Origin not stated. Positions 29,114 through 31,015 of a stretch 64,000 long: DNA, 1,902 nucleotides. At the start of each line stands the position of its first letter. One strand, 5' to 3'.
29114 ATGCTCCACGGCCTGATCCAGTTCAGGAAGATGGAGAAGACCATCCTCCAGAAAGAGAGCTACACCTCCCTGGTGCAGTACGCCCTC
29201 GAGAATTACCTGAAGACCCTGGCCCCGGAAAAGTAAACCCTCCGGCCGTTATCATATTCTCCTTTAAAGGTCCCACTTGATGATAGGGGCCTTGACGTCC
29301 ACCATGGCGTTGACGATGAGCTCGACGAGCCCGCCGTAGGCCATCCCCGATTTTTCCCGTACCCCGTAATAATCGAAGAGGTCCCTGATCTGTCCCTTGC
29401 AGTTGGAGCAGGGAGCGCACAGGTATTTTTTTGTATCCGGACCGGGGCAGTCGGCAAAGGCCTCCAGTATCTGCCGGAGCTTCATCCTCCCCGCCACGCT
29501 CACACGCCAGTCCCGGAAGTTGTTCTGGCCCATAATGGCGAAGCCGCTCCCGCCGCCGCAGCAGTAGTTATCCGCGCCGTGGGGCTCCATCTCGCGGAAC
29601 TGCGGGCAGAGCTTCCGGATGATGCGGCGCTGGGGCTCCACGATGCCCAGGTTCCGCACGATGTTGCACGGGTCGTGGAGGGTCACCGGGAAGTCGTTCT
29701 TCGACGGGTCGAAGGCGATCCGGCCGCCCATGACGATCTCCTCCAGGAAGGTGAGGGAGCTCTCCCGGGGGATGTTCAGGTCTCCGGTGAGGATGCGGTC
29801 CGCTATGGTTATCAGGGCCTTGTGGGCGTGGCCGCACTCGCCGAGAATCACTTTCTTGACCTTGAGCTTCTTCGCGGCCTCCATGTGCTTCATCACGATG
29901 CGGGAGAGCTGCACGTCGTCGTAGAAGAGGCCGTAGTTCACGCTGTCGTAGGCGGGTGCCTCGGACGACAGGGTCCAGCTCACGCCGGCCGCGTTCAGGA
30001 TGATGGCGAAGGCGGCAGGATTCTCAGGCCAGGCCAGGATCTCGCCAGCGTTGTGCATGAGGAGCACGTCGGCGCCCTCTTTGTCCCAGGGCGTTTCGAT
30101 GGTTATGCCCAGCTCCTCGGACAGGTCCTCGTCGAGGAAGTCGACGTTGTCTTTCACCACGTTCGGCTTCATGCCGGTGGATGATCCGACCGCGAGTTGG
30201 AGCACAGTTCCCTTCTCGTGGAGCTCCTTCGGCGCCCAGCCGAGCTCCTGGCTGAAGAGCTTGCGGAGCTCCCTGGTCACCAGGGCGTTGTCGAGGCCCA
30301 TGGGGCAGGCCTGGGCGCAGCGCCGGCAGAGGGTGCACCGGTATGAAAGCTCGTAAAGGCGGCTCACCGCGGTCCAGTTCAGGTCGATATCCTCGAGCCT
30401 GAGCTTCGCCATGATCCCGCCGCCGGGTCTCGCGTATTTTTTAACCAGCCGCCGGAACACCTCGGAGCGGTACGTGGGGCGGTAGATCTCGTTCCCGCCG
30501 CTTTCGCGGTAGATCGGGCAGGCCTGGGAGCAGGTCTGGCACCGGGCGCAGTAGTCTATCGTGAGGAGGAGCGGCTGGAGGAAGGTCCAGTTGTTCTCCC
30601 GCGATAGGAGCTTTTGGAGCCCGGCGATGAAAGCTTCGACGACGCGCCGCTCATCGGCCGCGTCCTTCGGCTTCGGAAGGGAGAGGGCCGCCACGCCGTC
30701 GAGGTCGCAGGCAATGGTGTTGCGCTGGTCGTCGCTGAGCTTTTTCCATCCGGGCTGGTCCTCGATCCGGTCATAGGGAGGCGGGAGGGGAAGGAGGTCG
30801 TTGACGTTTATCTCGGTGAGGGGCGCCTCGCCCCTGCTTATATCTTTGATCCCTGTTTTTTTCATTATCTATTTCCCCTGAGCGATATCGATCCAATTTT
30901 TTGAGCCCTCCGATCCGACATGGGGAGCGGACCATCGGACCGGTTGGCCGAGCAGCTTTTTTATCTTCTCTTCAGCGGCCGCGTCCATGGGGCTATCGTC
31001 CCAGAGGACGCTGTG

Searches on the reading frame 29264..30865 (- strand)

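Call 7: search_protein_families(library=pfam, proteins=[window:29264-30865:-])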
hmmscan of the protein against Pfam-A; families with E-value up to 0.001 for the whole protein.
window:29264-30865:- (533 aa): 6 families
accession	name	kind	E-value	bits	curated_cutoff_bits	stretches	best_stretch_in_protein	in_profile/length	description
PF13183.11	Fer4_8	-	9e-13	49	27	1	103-191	2-68/68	4Fe-4S dicluster domain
PF02754.22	CCG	-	1.1e-07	32.3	20.6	1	394-494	1-85/85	Cysteine-rich domain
PF13237.11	Fer4_10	-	2.6e-07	30.9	25.5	0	175-189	7-21/53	4Fe-4S dicluster domain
PF13534.11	Fer4_17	-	1.2e-06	29.3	22.2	1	106-192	2-61/61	4Fe-4S dicluster domain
PF00037.32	Fer4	-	0.0002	21.5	21.1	0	176-190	7-21/24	4Fe-4S binding domain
PF13484.11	Fer4_16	-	0.00059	21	30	0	176-190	1-15/66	4Fe-4S double cluster binding domain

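Call 25: search_protein_families(library=ncbifam, proteins=[window:29264-30865:-], max_evalue=0.01)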
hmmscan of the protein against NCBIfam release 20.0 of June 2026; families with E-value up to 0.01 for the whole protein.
window:29264-30865:- (533 aa): 15 families
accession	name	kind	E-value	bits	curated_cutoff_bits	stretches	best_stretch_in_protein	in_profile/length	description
NF045796.1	DsrK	equivalog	5.4e-94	315.4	400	1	71-523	15-437/453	sulfate reduction electron transfer complex DsrMKJOP subunit DsrK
NF045711.1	sulf_resp_HmcF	equivalog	2.4e-57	194.7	750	1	102-518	58-446/457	sulfate respiration complex iron-sulfur protein HmcF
NF045724.1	ferredox_TmcB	equivalog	5.3e-57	193.3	735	1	103-503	40-414/430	electron transfer complex ferredoxin TmcB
NF045670.1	quin_L_LdhH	equivalog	7.6e-13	47.6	800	1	386-444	594-649/706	L-lactate dehydrogenase (quinone) large subunit LdhH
NF004898.0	PRK06259.1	equivalog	4.7e-08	32.1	385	1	386-442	371-425/488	fumarate reductase (CoM/CoB) subunit TfrB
TIGR00273.1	TIGR00273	equivalog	7.2e-08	31.7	444.8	1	106-228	295-393/432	LutB/LldF family L-lactate oxidation iron-sulfur protein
NF045663.1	diclust_near_Sec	equivalog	1.3e-05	23.5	530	1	386-441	528-583/759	pyridine nucleotide-disulfide oxidoreductase/dicluster-binding protein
NF008434.0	PRK11274.1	equivalog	5e-05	22.4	333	0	176-319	74-222/409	glycolate oxidase subunit GlcF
NF008369.0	PRK11168.1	equivalog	0.00021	20.3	278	0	103-118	10-25/401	anaerobic glycerol-3-phosphate dehydrogenase subunit C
NF038196.1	ferrodoxin_EFR1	subfamily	0.00056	20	75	0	168-189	177-198/242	EFR1 family ferrodoxin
TIGR00384.1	dhsB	subfamily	0.00091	18.7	88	0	174-194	195-215/222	succinate dehydrogenase and fumarate reductase iron-sulfur protein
TIGR01971.1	NuoI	subfamily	0.0017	17.9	113.05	0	175-189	81-95/121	NADH-quinone oxidoreductase, chain I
NF004616.0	PRK05950.1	subfamily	0.0019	17.4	228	0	102-204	145-233/238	succinate dehydrogenase iron-sulfur subunit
TIGR03290.1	CoB_CoM_SS_C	equivalog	0.0073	16.3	160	0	175-208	46-79/144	CoB--CoM heterodisulfide reductase subunit C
NF009226.0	PRK12576.1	equivalog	0.008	15.5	344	0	105-203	155-236/317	succinate dehydrogenase/fumarate reductase iron-sulfur subunit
